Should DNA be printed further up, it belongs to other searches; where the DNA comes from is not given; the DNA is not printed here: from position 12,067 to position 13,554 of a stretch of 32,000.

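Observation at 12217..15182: Two-gene module: divergent FtsZ/tubulin-superfamily GTPase translationally coupled to a 593-aa coiled-coil protein with a winged-helix-like segment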

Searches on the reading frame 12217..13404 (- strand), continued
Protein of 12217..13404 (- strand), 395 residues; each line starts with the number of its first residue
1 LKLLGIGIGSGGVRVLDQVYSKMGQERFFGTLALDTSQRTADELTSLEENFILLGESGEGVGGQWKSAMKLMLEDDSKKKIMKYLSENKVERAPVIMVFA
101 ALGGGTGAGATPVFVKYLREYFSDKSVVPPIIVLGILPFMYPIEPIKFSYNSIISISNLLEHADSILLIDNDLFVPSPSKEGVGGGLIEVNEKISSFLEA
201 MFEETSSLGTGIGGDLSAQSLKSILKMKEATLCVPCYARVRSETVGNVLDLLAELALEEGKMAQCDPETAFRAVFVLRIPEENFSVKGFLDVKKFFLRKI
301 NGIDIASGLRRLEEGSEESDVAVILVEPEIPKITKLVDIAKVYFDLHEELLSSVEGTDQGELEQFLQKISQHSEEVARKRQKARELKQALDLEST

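Call 60: search_protein_families(library=pfam, proteins=[P0016, P0017, P0018, P0019, P0021, P0024, P0022, P0023, P0025, P0007], max_evalue=1)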
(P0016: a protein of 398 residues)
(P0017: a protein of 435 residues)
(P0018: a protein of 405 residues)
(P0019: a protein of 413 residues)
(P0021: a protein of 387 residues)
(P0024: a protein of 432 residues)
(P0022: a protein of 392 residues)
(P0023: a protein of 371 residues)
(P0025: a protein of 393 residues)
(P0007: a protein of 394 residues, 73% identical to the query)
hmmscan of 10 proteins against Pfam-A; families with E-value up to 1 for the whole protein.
P0016 (398 aa): 3 families
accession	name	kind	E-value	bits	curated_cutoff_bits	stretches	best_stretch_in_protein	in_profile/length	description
PF00091.31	Tubulin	-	3.6e-17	63.7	33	1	6-182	5-188/190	Tubulin/FtsZ family, GTPase domain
PF13809.12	Tubulin_2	-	0.00028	20.7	27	1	95-143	159-206/356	Tubulin like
PF21011.2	CetZ_C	-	0.0036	17.2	21.6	1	276-334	105-162/180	Tubulin-like CetZ, C-terminal domain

P0017 (435 aa): 2 families
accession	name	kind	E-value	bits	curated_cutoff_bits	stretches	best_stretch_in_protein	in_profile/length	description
PF00091.31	Tubulin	-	1.9e-14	54.8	33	1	41-223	2-186/190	Tubulin/FtsZ family, GTPase domain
PF13809.12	Tubulin_2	-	0.00012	21.8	27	1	135-171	159-195/356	Tubulin like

P0018 (405 aa): 5 families
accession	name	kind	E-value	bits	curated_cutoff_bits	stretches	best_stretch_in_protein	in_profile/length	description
PF00091.31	Tubulin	-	7.9e-18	65.8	33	1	1-194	4-187/190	Tubulin/FtsZ family, GTPase domain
PF21011.2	CetZ_C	-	1.9e-14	54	21.6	2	256-338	82-164/180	Tubulin-like CetZ, C-terminal domain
PF09177.16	STX6_10_61_N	-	0.025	15.6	29.4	0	259-308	36-85/99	Syntaxin 6/10/61, N-terminal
PF02077.20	SURF4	-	0.078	13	27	1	174-242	114-181/267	SURF4 family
PF04025.18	RemA-like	-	0.086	13.4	26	1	258-292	22-56/73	Extracellular matrix regulatory protein A-like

P0019 (413 aa): 4 families
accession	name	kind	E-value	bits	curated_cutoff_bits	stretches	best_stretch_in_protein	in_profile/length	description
PF00091.31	Tubulin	-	1.2e-14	55.5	33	2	22-123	43-138/190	Tubulin/FtsZ family, GTPase domain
PF21011.2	CetZ_C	-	0.0015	18.5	21.6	1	275-313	88-129/180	Tubulin-like CetZ, C-terminal domain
PF11369.13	DUF3160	-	0.081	11.9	25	1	256-323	177-245/632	Protein of unknown function (DUF3160)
PF13809.12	Tubulin_2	-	0.12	12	27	1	101-127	168-194/356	Tubulin like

P0021 (387 aa): 2 families
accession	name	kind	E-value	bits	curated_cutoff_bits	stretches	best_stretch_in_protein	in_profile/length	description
PF00091.31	Tubulin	-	5.8e-26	92.4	33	1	6-171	5-184/190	Tubulin/FtsZ family, GTPase domain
PF21011.2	CetZ_C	-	4e-21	75.7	21.6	1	179-357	1-180/180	Tubulin-like CetZ, C-terminal domain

P0024 (432 aa): 2 families
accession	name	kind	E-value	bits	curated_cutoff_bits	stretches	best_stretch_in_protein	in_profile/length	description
PF00091.31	Tubulin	-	5.2e-12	46.9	33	1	4-122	3-132/190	Tubulin/FtsZ family, GTPase domain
PF21011.2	CetZ_C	-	3.4e-11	43.3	21.6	1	229-377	11-169/180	Tubulin-like CetZ, C-terminal domain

P0022 (392 aa): 3 families
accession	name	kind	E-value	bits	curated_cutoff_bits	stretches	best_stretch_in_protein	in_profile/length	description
PF21011.2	CetZ_C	-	1e-68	230.8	21.6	1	176-360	1-179/180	Tubulin-like CetZ, C-terminal domain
PF00091.31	Tubulin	-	1.7e-31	110.4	33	1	3-174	2-187/190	Tubulin/FtsZ family, GTPase domain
PF13809.12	Tubulin_2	-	0.078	12.6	27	1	101-131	164-194/356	Tubulin like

P0023 (371 aa): 3 families
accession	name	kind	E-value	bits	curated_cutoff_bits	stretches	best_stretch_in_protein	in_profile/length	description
PF21011.2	CetZ_C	-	1.5e-32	113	21.6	1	179-347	3-178/180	Tubulin-like CetZ, C-terminal domain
PF00091.31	Tubulin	-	6.5e-30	105.3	33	1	3-173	2-185/190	Tubulin/FtsZ family, GTPase domain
PF13809.12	Tubulin_2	-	0.0004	20.2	27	1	100-174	162-234/356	Tubulin like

P0025 (393 aa): 4 families
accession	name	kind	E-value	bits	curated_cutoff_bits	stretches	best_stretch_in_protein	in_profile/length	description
PF21011.2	CetZ_C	-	1.8e-54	184.4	21.6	1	176-357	1-179/180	Tubulin-like CetZ, C-terminal domain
PF00091.31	Tubulin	-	1.1e-32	114.3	33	1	3-170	2-183/190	Tubulin/FtsZ family, GTPase domain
PF13809.12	Tubulin_2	-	2.3e-05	24.3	27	1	81-160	137-235/356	Tubulin like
PF22634.1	POL2_thumb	-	0.085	13.3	27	1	175-224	21-70/178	DNA polymerase epsilon catalytic subunit A, thumb domain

P0007 (394 aa): 6 families
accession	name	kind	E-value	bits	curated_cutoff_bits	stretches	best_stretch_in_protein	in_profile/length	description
PF00091.31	Tubulin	-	3.5e-18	67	33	1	6-174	5-185/190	Tubulin/FtsZ family, GTPase domain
PF13809.12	Tubulin_2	-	0.00082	19.2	27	1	80-136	151-202/356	Tubulin like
PF21488.3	YqbF_HeH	-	0.027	14.5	27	1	351-374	3-26/39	YqbF, HeH motif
PF09496.15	CENP-O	-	0.038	14.5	23.9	1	332-393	57-121/197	Cenp-O kinetochore centromere component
PF14144.11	DOG1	-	0.097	13.3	27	1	353-382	9-39/77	Seed dormancy control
PF00249.37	Myb_DNA-binding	-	0.11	13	24.4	1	359-379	10-30/46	Myb-like DNA-binding domain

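Call 67: search_protein_families(library=phrogs, proteins=[window:12217-13404:-, L011:5985-7940:+, L012:12327-14060:-], max_evalue=0.1)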
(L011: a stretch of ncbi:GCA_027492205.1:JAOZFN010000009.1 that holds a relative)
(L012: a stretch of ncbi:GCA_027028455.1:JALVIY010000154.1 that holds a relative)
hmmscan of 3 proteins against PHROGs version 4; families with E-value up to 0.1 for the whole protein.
window:12217-13404:- (395 aa): 1 family
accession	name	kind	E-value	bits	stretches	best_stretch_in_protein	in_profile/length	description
phrog_17961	-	unknown function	0.0053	17.2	1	6-127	8-121/358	-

L011:5985-7940:+ (651 aa): 2 families
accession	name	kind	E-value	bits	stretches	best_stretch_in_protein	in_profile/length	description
phrog_77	-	DNA, RNA and nucleotide metabolism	0.0051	16.3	1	134-277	680-779/967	SbcC-like subunit of palindrome specific endonuclease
phrog_10452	-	unknown function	0.041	14.9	1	216-277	90-155/188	-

L012:12327-14060:- (577 aa): 10 families
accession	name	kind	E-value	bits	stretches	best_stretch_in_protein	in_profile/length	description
phrog_77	-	DNA, RNA and nucleotide metabolism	1.8e-05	24.5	1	256-429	648-756/967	SbcC-like subunit of palindrome specific endonuclease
phrog_28931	-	unknown function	0.0036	18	0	335-416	62-144/186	-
phrog_36066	-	unknown function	0.034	15.2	0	413-429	14-30/38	-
phrog_19869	-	unknown function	0.034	15.2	0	267-297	74-104/108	-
phrog_11970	-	unknown function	0.056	14.2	0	254-333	14-93/156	-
phrog_788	-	tail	0.061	14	0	141-266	150-283/297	tail protein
phrog_29522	-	unknown function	0.062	14.4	0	165-187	14-36/42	-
phrog_38850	-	unknown function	0.074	14.1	0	269-344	79-152/180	-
phrog_15002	-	unknown function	0.078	14.1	0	252-297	101-146/183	-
phrog_3550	-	unknown function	0.096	14.1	0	384-431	11-58/79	-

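Call 68: search_protein_families(library=padloc, proteins=[window:12217-13404:-, L011:5985-7940:+, L012:12327-14060:-], max_evalue=0.1)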
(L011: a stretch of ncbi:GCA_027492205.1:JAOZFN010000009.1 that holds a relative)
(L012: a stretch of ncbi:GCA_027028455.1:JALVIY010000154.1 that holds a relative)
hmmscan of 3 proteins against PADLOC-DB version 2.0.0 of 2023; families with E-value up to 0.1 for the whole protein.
window:12217-13404:- (395 aa): 1 family
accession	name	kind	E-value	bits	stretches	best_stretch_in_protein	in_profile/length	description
PDLC03486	REase_II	-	0.019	12.4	1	78-152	82-150/258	Type II restriction enzyme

L011:5985-7940:+ (651 aa): 2 families
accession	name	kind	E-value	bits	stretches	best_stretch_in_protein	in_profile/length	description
PDLC03859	LmuB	-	0.0018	15.6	1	143-335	278-469/611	-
PDLC03325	MTase_II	-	0.054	10.2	1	180-278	88-184/426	Type II methyltransferase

L012:12327-14060:- (577 aa): 6 families
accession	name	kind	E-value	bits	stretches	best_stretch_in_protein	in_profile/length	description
PDLC03865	LmuB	-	6e-06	22.7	1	61-335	199-470/1007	-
PDLC00551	JetC2|JetC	-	0.00026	16.9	1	75-289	755-965/1365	DUF3584 domain; MukB-like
PDLC03859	LmuB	-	0.00028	18.2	1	51-429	174-459/611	-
PDLC02722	PbeC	-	0.0014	15.4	1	126-287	346-494/643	PbeC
PDLC04891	PDC-S06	-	0.0049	13.3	0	244-354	430-539/858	-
PDLC02667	DndD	-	0.0065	13.3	0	378-433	399-454/657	DndD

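Call 72: fold_search(model_id=the predicted structure, library=pdb)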
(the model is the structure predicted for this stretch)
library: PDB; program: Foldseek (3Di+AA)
matches with E <= 10: 1708; with E <= 0.001: 1008
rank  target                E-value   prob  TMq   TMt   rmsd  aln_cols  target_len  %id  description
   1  4b46                  4.7e-10  1.00  0.40  0.47   3.7       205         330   28  CetZ1 from Haloferax volcanii - GDP bound monomer (released 2013-08-14)
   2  6umk                  4.3e-09  1.00  0.37  0.47   4.1       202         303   20  Structure of E. coli FtsZ(L178E)-GDP complex (released 2020-02-05)
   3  4b45_A                8.8e-09  1.00  0.41  0.48   3.6       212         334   25  CetZ2 from Haloferax volcanii - GTPgS bound protofilament (released 2013-08-14)
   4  8h1o_A                8.8e-09  1.00  0.36  0.44   5.8       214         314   20  Cryo-EM structure of KpFtsZ-monobody double helical tube (released 2023-08-02)
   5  6yd1                  8.8e-09  1.00  0.37  0.47   6.5       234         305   20  SaFtsZ-DFMBA (released 2021-07-28)
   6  9lfx_A                1.1e-08  1.00  0.39  0.49   6.7       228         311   21  Streptococcus mutans FtsZ (released 2026-01-14)
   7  9isk_A                1.1e-08  1.00  0.36  0.44   4.6       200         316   19  Cryo-EM structure of KpFtsZ-ZapA complex (released 2025-07-23)
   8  6kvq                  1.2e-08  1.00  0.38  0.47   6.3       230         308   20  S. aureus FtsZ in complex with BOFP (compound 3) (released 2020-01-15)
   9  3vo8_A                1.3e-08  1.00  0.38  0.47   6.4       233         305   20  Staphylococcus aureus FtsZ GDP-form (released 2012-08-29)
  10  7ojb                  1.5e-08  1.00  0.37  0.47   6.5       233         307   20  SaFtsZ(R143K) complexed with GDP (released 2022-03-02)
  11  7ojd                  1.7e-08  1.00  0.39  0.49   6.4       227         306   20  SaFtsZ(D46A) complexed with GDP (released 2022-03-02)
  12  1rlu_A                1.8e-08  1.00  0.38  0.48   4.5       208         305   20  Mycobacterium tuberculosis FtsZ in complex with GTP-gamma-S (released 2004-08-31)
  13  4dxd                  1.9e-08  1.00  0.40  0.50   6.2       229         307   19  Staphylococcal Aureus FtsZ in complex with 723 (released 2012-05-23)
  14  3zid_A                2.0e-08  1.00  0.43  0.46  19.9       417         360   15  CetZ from Methanosaeta thermophila strain DSM 6194 (released 2013-08-14)
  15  6unx                  2.2e-08  1.00  0.38  0.48   3.9       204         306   20  Structure of E. coli FtsZ(L178E)-GTP complex (released 2020-02-05)
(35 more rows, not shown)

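Call 74: find_encoding_contigs(protein=P0205, flank=10000, max_places=2)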
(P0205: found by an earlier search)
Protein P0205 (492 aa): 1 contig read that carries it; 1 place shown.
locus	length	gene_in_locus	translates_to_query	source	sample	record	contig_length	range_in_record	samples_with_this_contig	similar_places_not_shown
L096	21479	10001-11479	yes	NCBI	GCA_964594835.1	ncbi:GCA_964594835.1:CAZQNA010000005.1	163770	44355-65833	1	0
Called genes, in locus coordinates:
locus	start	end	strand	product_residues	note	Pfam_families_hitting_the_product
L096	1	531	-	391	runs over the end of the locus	PF04389:Peptidase_M28 (faint), PF01546:Peptidase_M20, PF07687:M20_dimer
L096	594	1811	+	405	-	PF03435:Sacchrp_dh_NADP, PF16653:Sacchrp_dh_C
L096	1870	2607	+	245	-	PF01411:tRNA-synt_2c, PF07973:tRNA_SAD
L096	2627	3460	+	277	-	-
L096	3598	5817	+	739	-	PF02463:SMC_N, PF13166:AAA_13 (faint), PF06470:SMC_hinge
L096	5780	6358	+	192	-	-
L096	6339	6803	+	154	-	PF04079:SMC_ScpB, PF12840:HTH_20 (faint)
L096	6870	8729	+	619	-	-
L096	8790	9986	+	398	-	PF00091:Tubulin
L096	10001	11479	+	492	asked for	PF02629:CoA_binding, PF13380:CoA_binding_2, PF13607:Succ_CoA_lig, PF19045:Ligase_CoA_2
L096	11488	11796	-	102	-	-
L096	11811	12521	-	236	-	PF01987:AIM24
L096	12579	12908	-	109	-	PF01253:SUI1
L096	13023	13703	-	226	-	PF01812:5-FTHF_cyc-lig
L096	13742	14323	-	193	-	PF12917:YfbR-like, PF13023:HD_3, PF01966:HD (weak)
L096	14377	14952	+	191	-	PF07998:Peptidase_M54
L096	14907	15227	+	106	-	-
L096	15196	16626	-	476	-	-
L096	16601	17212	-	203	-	PF03167:UDG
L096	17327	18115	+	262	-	PF02421:FeoB_N (faint), PF03193:RsgA_GTPase, PF01926:MMR_HSR1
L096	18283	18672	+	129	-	PF05016:ParE_toxin (faint)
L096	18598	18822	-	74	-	-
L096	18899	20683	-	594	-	PF04675:DNA_ligase_A_N, PF01068:DNA_ligase_A_M, PF09414:RNA_ligase (weak), PF04679:DNA_ligase_A_C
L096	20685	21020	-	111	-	PF00011:HSP20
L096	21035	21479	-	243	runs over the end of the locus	PF09754:PAC2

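Call 75: find_encoding_contigs(protein=P0214, flank=10000, max_places=2)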
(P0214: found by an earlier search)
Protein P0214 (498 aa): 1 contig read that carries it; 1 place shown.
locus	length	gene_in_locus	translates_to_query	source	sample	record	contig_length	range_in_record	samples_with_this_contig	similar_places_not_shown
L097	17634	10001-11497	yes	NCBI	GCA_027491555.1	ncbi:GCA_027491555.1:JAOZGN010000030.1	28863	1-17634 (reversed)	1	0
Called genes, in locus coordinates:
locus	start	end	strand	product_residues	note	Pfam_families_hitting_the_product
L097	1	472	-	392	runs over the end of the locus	PF04389:Peptidase_M28 (faint), PF01546:Peptidase_M20, PF07687:M20_dimer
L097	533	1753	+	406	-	PF03435:Sacchrp_dh_NADP, PF16653:Sacchrp_dh_C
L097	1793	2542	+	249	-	PF01411:tRNA-synt_2c, PF07973:tRNA_SAD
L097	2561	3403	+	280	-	-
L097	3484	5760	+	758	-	PF02463:SMC_N, PF13304:AAA_21 (weak), PF13476:AAA_23, PF06470:SMC_hinge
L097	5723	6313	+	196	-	-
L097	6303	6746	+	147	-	PF01978:TrmB (faint), PF04079:SMC_ScpB, PF12840:HTH_20 (faint)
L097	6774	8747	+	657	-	-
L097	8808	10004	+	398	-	PF00091:Tubulin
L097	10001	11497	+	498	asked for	PF02629:CoA_binding, PF13380:CoA_binding_2, PF13607:Succ_CoA_lig, PF19045:Ligase_CoA_2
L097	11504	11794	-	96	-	-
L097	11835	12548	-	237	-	PF01987:AIM24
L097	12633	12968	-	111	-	PF01253:SUI1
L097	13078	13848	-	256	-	PF01812:5-FTHF_cyc-lig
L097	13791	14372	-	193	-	PF12917:YfbR-like, PF13023:HD_3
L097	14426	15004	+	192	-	PF07998:Peptidase_M54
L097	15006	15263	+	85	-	-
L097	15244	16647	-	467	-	-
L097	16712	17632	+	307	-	?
